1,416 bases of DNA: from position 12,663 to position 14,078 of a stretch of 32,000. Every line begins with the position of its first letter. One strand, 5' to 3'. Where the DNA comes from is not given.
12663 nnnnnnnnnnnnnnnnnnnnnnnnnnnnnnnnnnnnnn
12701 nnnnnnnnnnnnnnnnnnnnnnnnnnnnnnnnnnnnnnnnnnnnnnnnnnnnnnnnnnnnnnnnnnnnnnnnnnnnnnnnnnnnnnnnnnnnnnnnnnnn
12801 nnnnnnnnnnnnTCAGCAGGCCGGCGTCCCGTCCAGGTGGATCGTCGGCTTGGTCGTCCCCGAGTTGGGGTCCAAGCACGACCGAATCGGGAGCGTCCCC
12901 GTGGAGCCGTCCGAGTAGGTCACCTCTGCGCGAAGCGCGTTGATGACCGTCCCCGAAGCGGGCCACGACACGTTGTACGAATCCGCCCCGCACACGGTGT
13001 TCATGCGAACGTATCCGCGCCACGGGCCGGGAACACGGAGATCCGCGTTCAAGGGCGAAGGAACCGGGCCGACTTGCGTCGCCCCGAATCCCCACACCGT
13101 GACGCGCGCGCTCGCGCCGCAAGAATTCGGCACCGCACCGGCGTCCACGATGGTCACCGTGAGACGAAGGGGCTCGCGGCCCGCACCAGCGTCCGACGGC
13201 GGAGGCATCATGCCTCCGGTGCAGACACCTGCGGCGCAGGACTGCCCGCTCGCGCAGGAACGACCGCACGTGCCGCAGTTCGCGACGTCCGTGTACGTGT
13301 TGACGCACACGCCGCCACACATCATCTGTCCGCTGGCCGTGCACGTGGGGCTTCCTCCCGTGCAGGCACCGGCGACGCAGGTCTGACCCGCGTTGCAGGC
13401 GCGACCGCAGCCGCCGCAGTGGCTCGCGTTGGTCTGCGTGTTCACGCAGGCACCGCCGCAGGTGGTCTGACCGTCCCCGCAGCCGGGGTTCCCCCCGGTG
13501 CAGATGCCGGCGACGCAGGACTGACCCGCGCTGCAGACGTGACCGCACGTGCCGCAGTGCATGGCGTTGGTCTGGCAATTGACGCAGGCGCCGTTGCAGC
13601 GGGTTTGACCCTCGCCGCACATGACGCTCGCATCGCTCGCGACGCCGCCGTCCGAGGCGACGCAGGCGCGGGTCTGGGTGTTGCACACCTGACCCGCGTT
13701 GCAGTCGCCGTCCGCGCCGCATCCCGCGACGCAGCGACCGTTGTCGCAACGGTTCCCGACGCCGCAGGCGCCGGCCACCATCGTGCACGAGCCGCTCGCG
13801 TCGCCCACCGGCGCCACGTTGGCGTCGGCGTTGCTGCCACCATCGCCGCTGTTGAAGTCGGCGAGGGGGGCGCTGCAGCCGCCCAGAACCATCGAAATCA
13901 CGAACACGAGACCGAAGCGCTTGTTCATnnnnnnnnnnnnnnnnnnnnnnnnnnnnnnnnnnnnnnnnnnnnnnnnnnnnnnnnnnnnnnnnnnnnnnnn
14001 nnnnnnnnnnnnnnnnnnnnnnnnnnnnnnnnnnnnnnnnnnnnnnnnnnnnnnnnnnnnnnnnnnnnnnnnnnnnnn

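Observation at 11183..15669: GC-rich three-gene block encoding only Cys-rich exported proteins, between smc and a wzz-like gene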

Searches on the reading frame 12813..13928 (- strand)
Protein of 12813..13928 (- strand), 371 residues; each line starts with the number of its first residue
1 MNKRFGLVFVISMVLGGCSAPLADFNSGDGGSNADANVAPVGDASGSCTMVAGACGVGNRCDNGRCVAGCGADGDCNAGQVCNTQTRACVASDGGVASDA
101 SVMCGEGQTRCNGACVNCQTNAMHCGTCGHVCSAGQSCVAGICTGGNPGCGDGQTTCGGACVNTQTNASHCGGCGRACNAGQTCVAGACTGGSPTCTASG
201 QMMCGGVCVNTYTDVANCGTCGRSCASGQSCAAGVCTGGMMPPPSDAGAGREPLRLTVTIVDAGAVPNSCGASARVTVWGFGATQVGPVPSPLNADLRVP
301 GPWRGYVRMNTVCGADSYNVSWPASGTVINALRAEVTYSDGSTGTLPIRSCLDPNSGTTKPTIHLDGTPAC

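Call 3: search_protein_families(library=pfam, proteins=[window:12813-13928:-], max_evalue=1)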
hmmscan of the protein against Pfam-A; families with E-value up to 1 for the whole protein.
window:12813-13928:- (371 aa): 1 family
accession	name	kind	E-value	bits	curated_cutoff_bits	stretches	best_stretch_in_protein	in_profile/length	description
PF04885.19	Stig1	-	9.7e-16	58.5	24.1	3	199-237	45-83/85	Stigma-specific STIG1-like protein family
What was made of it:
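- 12813..13928 (-): Gene B, 371 aa. It is a lipoprotein (lipobox VLGG|C18). It has an 8-Cys module, then three 46-aa Stig1/MXAN_6577-type repeats (DNA 13206-13622), then an orphan beta-rich C-terminal domain (237-371, 4 Cys, with Cys as the last residue). Pfam Stig1 at 9.7e-16 with 3 stretches (call 3).
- On MXAN_6577-like cysteine-rich protein (NF041328) / Stig1 (PF04885), for protein B: PF04885 scores 58.5 bits against a cut-off of 24.1, with 3 stretches (call 3).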

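Call 4: search_protein_families(library=ncbifam, proteins=[window:12813-13928:-], max_evalue=1)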
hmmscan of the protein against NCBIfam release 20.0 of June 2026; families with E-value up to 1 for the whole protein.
window:12813-13928:- (371 aa): 2 families
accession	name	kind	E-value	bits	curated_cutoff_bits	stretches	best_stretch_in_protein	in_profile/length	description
NF041328.1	C_rich_MXAN6577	subfamily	1.4e-33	115.9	100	2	97-237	14-145/145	MXAN_6577-like cysteine-rich protein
NF053582.1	motif_MiiA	domain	0.028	14.1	24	1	334-347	9-22/27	MiiA motif-containing surface protein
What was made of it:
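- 12813..13928 (-): NCBIfam NF041328 at 1.4e-33, above its cut-off (call 4).
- On MXAN_6577-like cysteine-rich protein (NF041328) / Stig1 (PF04885), for protein B: NF041328 scores 115.9 bits against a cut-off of 100 (call 4).
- Closest known: Myxococcus TraA/TraB cell-recognition pair. Different: No NCBIfam or Pfam model other than NF041328/Stig1 hit B (plus one sub-cutoff MiiA motif, E 0.028), and none hit A or C (calls 3, 4).
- Family of B. It passes Stig1 and NF041328 above their cut-offs (calls 3, 4).
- Tried and rejected: Weak hit in B. A hit to the MiiA surface-protein motif (E 0.028, below the cut-off) was not pursued (call 4).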

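Call 15: list_cluster_members(proteins=[P0001, P0002, window:12813-13928:-, window:8922-11138:-, window:16785-17681:-])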
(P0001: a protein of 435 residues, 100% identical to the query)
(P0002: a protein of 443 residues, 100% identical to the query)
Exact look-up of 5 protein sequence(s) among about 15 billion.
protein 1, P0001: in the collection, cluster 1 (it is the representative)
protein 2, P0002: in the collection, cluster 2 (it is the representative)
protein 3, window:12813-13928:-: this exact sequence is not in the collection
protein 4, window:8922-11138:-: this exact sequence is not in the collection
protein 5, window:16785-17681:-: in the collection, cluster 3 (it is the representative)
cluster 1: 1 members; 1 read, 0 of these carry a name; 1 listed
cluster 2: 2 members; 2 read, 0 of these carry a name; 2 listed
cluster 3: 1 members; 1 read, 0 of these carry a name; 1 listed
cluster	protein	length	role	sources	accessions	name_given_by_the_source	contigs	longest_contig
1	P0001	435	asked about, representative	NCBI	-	-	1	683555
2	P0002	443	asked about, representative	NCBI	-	-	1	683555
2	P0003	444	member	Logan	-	-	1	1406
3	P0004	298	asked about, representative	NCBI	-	-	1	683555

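Call 18: find_homologous_proteins(query=window:12813-13928:-, max_evalue=0.001)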
Query window:12813-13928:- (371 aa): 597 proteins with E <= 0.001 among 8000 candidates; the best 120 are listed.
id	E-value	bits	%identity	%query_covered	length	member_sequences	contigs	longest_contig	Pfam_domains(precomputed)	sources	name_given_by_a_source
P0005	3.9e-64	236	45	50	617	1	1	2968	PF04885.20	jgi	jgi:hypothetical protein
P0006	4.5e-64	235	44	39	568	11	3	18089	PF04885.20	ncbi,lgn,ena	-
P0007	7.3e-61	225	45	47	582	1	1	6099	PF04885.20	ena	-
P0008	3.8e-53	199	41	50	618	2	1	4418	PF04885.20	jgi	-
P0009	2.5e-51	193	44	35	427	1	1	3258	PF04885.20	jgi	jgi:hypothetical protein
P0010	2.8e-51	193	39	50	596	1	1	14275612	PF04885.20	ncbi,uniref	ncbi:MXAN_6577-like cysteine-rich protein [Sorangium sp. So ce385]|uniref:MXAN_6577-like cysteine-ri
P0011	3.1e-50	190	35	46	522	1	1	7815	PF04885.20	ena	-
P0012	9.6e-49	185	45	36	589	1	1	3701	PF04885.20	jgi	jgi:hypothetical protein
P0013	2.4e-47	180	41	49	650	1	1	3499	PF04885.20,PF06482.18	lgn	-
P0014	1.6e-46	178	45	43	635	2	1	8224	PF04885.20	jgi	jgi:hypothetical protein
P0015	2.8e-46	177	39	49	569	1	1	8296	PF04885.20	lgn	-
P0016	2.5e-45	174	39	52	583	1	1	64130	PF04885.20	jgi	jgi:hypothetical protein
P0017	1.0e-44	172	38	49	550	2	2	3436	PF04885.20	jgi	jgi:hypothetical protein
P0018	2.2e-44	171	41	52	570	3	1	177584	PF04885.20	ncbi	ncbi:MAG: hypothetical protein U0326_24800 [Polyangiales bacterium]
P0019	5.2e-43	166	43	46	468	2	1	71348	PF04885.20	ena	-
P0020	5.8e-43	166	46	34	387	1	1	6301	PF04885.20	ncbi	-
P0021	3.1e-42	163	40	51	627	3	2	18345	PF04885.20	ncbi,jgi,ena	jgi:hypothetical protein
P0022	9.0e-42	162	46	36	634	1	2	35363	PF04885.20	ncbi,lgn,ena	-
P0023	3.1e-41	160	44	45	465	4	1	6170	PF04885.20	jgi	jgi:hypothetical protein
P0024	8.2e-41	159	47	36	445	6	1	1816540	PF04885.20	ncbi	-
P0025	6.5e-40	156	47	36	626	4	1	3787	PF04885.20,PF06119.20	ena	-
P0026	8.9e-39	152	37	50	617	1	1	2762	PF04885.20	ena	-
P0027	9.8e-38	149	50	46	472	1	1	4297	PF04885.20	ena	-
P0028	2.0e-37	148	41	49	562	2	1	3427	PF04885.20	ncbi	-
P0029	4.0e-37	147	38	37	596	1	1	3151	PF04885.20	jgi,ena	-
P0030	5.1e-37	146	52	37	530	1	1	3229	PF04885.20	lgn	-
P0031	6.0e-37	146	44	46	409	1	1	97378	PF11617.14,PF04885.20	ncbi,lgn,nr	ncbi:MAG: hypothetical protein HY903_22010 [Deltaproteobacteria bacterium]|nr:hypothetical protein [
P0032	1.3e-36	145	35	60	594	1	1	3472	PF04885.20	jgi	jgi:hypothetical protein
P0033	3.1e-36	144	42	37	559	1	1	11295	PF04885.20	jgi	jgi:hypothetical protein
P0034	4.2e-36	143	45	40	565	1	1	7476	PF00194.27,PF04885.20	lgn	-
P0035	4.3e-36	143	46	42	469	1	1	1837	PF04885.20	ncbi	ncbi:MAG: MXAN_6577-like cysteine-rich protein, partial [Deltaproteobacteria bacterium]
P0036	8.2e-36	142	44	36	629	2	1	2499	PF04885.20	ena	-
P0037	2.6e-35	141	44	35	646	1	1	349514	PF04885.20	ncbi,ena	-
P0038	4.0e-35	140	35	27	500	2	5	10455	PF04885.20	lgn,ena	-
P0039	4.7e-35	140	43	36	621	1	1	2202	PF04885.20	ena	-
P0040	8.3e-35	139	41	38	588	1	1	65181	PF04885.20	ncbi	ncbi:MAG: hypothetical protein U0031_19795 [Thermomicrobiales bacterium]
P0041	4.4e-34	137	39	50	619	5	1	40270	PF25275.2,PF04885.20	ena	-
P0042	1.7e-33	135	49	36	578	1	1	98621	PF04885.20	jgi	jgi:hypothetical protein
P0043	1.9e-33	135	43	53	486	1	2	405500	PF04885.20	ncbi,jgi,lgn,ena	-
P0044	3.6e-33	134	31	39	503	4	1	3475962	PF04885.20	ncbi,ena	-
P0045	5.0e-33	133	51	36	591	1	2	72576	PF04885.20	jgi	jgi:hypothetical protein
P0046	1.5e-32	132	41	46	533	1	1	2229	PF04885.20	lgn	-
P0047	1.8e-32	131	41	50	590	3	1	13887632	PF04885.20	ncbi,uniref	ncbi:MXAN_6577-like cysteine-rich protein [Sorangium sp. So ce834]|uniref:MXAN_6577-like cysteine-ri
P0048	2.5e-32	131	41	49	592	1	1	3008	PF04885.20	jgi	jgi:hypothetical protein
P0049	3.1e-32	131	45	37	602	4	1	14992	PF00415.25,PF04885.20,PF13540.13,PF25384.2,PF25390.2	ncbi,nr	ncbi:MAG: hypothetical protein KA978_09040 [Deltaproteobacteria bacterium]|nr:hypothetical protein [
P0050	3.2e-32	130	45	39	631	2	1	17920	PF04885.20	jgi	jgi:hypothetical protein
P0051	4.4e-32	130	42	37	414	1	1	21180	PF04885.20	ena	-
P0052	6.2e-32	130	43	35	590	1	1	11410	PF04885.20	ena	-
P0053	6.8e-32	129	40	50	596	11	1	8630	PF04885.20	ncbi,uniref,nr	ncbi:hypothetical protein BE21_39065 [Sorangium cellulosum]|uniref:Secreted protein n=1 Tax=Sorangiu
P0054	8.6e-32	129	39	50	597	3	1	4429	PF04885.20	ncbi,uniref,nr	ncbi:hypothetical protein BE08_25515 [Sorangium cellulosum]|uniref:Secreted protein n=1 Tax=Sorangiu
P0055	1.8e-31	128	45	41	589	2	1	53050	PF04885.20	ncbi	-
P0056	1.9e-31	128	42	51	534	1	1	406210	PF04885.20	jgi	jgi:hypothetical protein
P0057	2.0e-31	128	38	50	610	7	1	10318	PF04151.22,PF04885.20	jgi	-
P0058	3.4e-31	127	45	37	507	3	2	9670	PF04885.20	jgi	jgi:hypothetical protein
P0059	5.6e-31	126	42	36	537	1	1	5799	PF04885.20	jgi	jgi:hypothetical protein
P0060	8.4e-31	126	42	34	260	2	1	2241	PF04885.20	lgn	-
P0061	9.5e-31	126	43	46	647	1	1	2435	PF04885.20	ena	-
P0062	1.3e-30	125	50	36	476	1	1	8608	PF04885.20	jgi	-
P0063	1.9e-30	125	44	47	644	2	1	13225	PF04885.20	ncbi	-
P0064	2.1e-30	125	43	48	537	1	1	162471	PF04885.20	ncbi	ncbi:MAG: hypothetical protein R3A52_12815 [Polyangiales bacterium]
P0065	3.0e-30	124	41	49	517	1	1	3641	PF04885.20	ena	-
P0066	3.0e-30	124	38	42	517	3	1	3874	PF04885.20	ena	-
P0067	4.2e-30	124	39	39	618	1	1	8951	PF04885.20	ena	-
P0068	5.4e-30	123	50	40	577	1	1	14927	PF04885.20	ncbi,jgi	jgi:hypothetical protein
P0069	6.0e-30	123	39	43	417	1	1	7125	PF04885.20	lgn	-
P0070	7.4e-30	123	46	37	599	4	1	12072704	PF04885.20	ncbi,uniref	ncbi:MXAN_6577-like cysteine-rich protein [Sorangium sp. So ce1097]|uniref:MXAN_6577-like cysteine-r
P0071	7.6e-30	123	41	46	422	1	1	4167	PF04885.20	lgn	-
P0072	8.8e-30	122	36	36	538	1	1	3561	PF04885.20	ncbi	-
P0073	9.6e-30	122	42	44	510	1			PF04885.20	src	-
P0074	9.7e-30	122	47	37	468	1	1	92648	PF04885.20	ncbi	ncbi:MAG: hypothetical protein R3A52_21295 [Polyangiales bacterium]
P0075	1.1e-29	122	47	46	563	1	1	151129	PF13948.12,PF04885.20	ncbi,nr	ncbi:MAG: DUF4215 domain-containing protein [Myxococcales bacterium]|nr:DUF4215 domain-containing pr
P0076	1.8e-29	121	40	36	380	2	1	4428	PF04885.20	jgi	jgi:hypothetical protein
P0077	2.6e-29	121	43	38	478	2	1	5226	PF04885.20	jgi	jgi:hypothetical protein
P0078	4.3e-29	120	49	35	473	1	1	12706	PF04885.20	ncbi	-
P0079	5.5e-29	120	44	40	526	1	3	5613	PF04885.20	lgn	-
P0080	5.8e-29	120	49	36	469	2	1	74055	PF04885.20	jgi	jgi:cysteine-rich repeat protein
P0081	6.9e-29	120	52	36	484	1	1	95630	PF04885.20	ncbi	ncbi:MAG: MXAN_6577-like cysteine-rich protein [Polyangiales bacterium]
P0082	7.2e-29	119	40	40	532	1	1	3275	PF04885.20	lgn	-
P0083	7.2e-29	119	46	42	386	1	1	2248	PF04885.20,PF13519.13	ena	-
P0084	1.1e-28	119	40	50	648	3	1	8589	PF04885.20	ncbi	ncbi:MAG: hypothetical protein AAF411_11855 [Myxococcota bacterium]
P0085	1.3e-28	119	40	39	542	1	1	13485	PF04885.20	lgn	-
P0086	1.4e-28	118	44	40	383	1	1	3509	PF04885.20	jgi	jgi:hypothetical protein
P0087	2.3e-28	118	36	49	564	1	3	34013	PF00147.24,PF04885.20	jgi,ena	-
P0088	2.6e-28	118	44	36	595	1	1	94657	PF04885.20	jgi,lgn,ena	-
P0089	5.2e-28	117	48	31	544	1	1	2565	PF04885.20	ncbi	ncbi:MAG: hypothetical protein WCJ30_15005, partial [Deltaproteobacteria bacterium]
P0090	5.3e-28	117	57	25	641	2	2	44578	PF04885.20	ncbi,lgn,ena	-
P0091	1.0e-27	116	43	37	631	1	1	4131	PF04885.20,PF07534.23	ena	-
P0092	2.0e-27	115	51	36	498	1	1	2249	PF04885.20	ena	-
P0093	2.0e-27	115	35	41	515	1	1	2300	PF04885.20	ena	-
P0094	3.1e-27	114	43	64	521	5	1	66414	PF04885.20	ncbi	-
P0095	8.3e-27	113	42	43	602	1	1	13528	PF04885.20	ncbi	-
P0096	8.5e-27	113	41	36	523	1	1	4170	PF04885.20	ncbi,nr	ncbi:MAG: hypothetical protein JNK82_05375, partial [Myxococcaceae bacterium]|nr:hypothetical protei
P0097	9.3e-27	112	45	42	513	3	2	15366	PF04885.20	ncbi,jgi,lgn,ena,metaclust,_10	metaclust:\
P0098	1.2e-26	112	43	38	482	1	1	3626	PF04885.20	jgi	jgi:hypothetical protein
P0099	1.8e-26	112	43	35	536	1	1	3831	PF01670.24,PF04885.20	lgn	-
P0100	2.8e-26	111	35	50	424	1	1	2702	PF04885.20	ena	-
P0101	3.0e-26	111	39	43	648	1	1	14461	PF04885.20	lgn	-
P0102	3.9e-26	110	37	37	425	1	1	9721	PF04885.20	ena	-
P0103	4.4e-26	110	38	49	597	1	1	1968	PF04885.20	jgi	jgi:hypothetical protein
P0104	5.8e-26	110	45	33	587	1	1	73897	PF04885.20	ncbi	ncbi:MAG: MXAN_6577-like cysteine-rich protein [Polyangiales bacterium]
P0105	1.7e-25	108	43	50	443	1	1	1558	PF04885.20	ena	-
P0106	2.5e-25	108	42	24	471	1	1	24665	PF04885.20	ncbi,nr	ncbi:MAG: hypothetical protein HY909_21060 [Deltaproteobacteria bacterium]|nr:hypothetical protein [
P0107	2.9e-25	108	37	50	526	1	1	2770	PF04885.20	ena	-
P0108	3.2e-25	107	35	67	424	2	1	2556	PF04885.20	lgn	-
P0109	3.5e-25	107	44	42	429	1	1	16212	PF04885.20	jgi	jgi:hypothetical protein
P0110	6.4e-25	106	48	36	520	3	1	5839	PF04885.20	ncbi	-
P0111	6.6e-25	106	50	36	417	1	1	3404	PF04885.20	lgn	-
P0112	6.8e-25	106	31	67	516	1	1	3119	PF04885.20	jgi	jgi:hypothetical protein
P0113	7.8e-25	106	38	37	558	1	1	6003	PF04885.20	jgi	jgi:hypothetical protein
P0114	9.0e-25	106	47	37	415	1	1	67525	PF07635.17,PF04885.20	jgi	jgi:hypothetical protein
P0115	9.9e-25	106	38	37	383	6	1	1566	PF04885.20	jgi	jgi:hypothetical protein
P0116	1.2e-24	106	43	37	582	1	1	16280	PF04885.20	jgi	jgi:hypothetical protein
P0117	1.4e-24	105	47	24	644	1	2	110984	PF00942.26,PF04885.20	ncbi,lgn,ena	-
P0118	1.7e-24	105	37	39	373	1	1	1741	PF04885.20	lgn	-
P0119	1.7e-24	105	32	65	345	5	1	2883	PF04885.20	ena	-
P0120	2.8e-24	104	33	55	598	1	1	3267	PF04885.20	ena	-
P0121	4.5e-24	104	40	36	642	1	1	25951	PF04885.20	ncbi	-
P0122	6.4e-24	103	53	36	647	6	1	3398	PF04885.20,PF09206.19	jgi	jgi:hypothetical protein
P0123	7.5e-24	103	45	46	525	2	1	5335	PF04885.20,PF01357.28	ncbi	ncbi:MAG TPA: MXAN_6577-like cysteine-rich protein [Polyangiaceae bacterium]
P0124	7.7e-24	103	35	64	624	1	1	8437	PF04885.20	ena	-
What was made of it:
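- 12813..13928 (-): There are 597 homologues, and almost all of the named ones are Myxococcota (call 18).
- On MXAN_6577-like cysteine-rich protein, for protein B: Homologues cover only 24-67% of B (call 18).
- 20 of 21 named homologues are Myxococcota or 'Deltaproteobacteria' (call 18). The repeats of B have their nearest relatives in Myxococcota and not in Patescibacteria (call 18).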

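Call 23: find_encoding_contigs(protein=P0006, flank=10000, max_places=3)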
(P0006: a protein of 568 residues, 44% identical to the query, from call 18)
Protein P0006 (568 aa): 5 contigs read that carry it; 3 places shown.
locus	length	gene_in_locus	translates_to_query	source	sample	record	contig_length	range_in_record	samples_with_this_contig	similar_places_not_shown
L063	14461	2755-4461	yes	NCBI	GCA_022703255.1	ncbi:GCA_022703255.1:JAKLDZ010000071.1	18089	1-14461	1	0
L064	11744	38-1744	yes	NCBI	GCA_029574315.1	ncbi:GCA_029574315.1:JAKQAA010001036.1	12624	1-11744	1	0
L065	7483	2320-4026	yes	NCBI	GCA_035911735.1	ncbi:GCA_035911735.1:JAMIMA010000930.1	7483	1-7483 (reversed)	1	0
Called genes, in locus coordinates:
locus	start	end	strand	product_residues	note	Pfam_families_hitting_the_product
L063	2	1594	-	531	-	?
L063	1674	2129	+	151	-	-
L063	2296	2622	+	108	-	-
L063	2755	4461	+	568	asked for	PF04885:Stig1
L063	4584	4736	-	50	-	-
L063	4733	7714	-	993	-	PF04313:HSDR_N, PF00270:DEAD, PF04851:ResIII, PF18766:SWI2_SNF2, PF22679:T1R_D3-like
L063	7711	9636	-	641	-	PF04326:SLFN_AlbA_2, PF13749:HATPase_c_4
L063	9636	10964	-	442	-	PF01420:Methylase_S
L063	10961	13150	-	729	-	PF12161:HsdM_N, PF02384:N6_Mtase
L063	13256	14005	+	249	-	-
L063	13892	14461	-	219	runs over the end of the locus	-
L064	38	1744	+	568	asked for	PF04885:Stig1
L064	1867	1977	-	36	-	-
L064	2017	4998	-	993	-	PF04313:HSDR_N, PF00270:DEAD, PF04851:ResIII, PF18766:SWI2_SNF2, PF22679:T1R_D3-like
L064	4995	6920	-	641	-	PF04326:SLFN_AlbA_2, PF13749:HATPase_c_4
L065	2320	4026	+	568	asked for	PF04885:Stig1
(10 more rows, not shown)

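Call 24: find_encoding_contigs(protein=P0018, flank=10000, max_places=2)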
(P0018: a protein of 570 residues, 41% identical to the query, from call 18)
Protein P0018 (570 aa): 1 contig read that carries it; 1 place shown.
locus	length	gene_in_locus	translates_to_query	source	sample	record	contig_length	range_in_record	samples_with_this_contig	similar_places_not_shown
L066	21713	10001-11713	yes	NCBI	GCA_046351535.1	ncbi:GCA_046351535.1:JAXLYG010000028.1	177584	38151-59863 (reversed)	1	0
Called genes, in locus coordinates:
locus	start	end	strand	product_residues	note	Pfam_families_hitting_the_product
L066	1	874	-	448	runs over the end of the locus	-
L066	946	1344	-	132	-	-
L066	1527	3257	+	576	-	PF00512:HisKA, PF02518:HATPase_c, PF00072:Response_reg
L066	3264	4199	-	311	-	PF00753:Lactamase_B (faint), PF12706:Lactamase_B_2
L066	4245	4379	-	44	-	-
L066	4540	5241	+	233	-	PF03070:TENA_THI-4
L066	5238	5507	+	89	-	PF05402:PqqD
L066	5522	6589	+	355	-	PF04055:Radical_SAM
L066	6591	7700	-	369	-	-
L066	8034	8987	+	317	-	-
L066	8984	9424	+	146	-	-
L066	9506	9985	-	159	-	-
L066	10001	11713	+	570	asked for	PF04885:Stig1 (weak)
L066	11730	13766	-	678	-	-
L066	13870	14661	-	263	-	-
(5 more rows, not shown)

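Call 36: search_protein_families(library=phrogs, proteins=[window:12813-13928:-], max_evalue=0.01)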
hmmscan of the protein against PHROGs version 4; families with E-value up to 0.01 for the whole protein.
window:12813-13928:- (371 aa): 0 families

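Call 57: find_related_loci(query=window:12813-13928:-, collection=metagenome_contigs, flank=10000)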
Query window:12813-13928:- (371 aa) in metagenome_contigs; peptide patterns used: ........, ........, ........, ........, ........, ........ (x = any residue, [..] = any of these).
113 stretches matched a pattern; 1 encode a relative of the query (tblastn E <= 1e-3); 1 distinct loci.
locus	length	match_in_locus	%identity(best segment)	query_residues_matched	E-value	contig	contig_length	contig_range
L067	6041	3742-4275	41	55-236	2e-20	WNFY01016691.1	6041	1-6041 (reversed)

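Call 70: search_protein_families(library=padloc, proteins=[window:12813-13928:-], max_evalue=0.01)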
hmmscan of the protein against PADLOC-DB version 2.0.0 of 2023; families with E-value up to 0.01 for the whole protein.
window:12813-13928:- (371 aa): 0 families

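Call 76: find_encoding_contigs(protein=P0094, flank=10000, max_places=2)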
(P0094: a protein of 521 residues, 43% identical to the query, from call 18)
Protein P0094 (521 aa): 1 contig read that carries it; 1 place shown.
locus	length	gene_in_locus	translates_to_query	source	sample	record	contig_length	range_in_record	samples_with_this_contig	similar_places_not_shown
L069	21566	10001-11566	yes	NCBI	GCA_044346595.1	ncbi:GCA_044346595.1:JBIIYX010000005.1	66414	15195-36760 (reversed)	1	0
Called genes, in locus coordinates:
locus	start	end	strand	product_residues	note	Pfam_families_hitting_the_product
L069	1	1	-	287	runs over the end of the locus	PF20240:DUF6597, PF00165:HTH_AraC (faint), PF12833:HTH_18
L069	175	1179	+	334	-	-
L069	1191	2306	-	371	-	PF25917:BSH_RND (weak)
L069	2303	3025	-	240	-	PF02463:SMC_N, PF00005:ABC_tran, PF13481:AAA_25 (faint), PF13304:AAA_21 (faint)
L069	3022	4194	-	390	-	PF02687:FtsX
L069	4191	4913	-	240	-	PF02321:OEP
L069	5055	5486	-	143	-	-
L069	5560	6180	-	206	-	PF14246:TetR_C_7 (faint), PF00440:TetR_N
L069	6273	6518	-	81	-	PF02148:zf-UBP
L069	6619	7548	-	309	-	PF00126:HTH_1, PF03466:LysR_substrate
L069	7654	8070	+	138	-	PF07366:SnoaL, PF12680:SnoaL_2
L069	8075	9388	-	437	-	PF00067:p450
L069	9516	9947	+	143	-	PF00583:Acetyltransf_1, PF13508:Acetyltransf_7 (weak)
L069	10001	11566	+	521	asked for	PF04885:Stig1 (faint)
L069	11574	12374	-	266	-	PF14567:SUKH_5 (weak), PF09346:SMI1_KNR4, PF14568:SUKH_6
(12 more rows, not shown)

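Call 77: find_encoding_contigs(protein=P0043, flank=10000, max_places=2)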
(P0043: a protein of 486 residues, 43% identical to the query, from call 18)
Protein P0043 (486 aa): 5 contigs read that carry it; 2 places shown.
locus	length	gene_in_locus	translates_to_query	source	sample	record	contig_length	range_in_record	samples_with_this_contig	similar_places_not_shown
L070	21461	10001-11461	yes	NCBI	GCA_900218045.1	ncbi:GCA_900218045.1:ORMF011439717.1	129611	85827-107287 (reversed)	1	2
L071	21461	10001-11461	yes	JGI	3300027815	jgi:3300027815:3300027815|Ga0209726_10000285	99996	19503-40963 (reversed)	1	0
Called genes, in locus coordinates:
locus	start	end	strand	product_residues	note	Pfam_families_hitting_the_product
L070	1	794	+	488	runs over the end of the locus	PF04185:Phosphoesterase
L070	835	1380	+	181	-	-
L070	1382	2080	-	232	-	-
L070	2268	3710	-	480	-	PF16697:Yop-YscD_cpl, PF00498:FHA, PF00158:Sigma54_activat, PF13191:AAA_16 (weak), PF14532:Sigma54_activ_2, PF07728:AAA_5 (weak), PF25601:AAA_lid_14, PF02954:HTH_8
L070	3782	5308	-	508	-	PF00069:Pkinase, PF07714:PK_Tyr_Ser-Thr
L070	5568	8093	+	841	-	PF11617:Cu-binding_MopE (faint)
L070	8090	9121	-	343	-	PF01738:DLH (faint), PF00561:Abhydrolase_1, PF12146:Hydrolase_4, PF12697:Abhydrolase_6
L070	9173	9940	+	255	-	PF00106:adh_short, PF08659:KR, PF13561:adh_short_C2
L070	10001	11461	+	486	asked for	PF04885:Stig1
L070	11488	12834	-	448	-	PF13173:AAA_14, PF13635:DUF4143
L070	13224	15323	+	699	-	PF07715:Plug, PF00593:TonB_dep_Rec_b-barrel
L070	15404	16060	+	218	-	PF03006:HlyIII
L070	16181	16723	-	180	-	-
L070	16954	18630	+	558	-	PF01565:FAD_binding_4, PF02913:FAD-oxidase_C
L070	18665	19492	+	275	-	PF00378:ECH_1, PF16113:ECH_2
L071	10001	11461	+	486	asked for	PF04885:Stig1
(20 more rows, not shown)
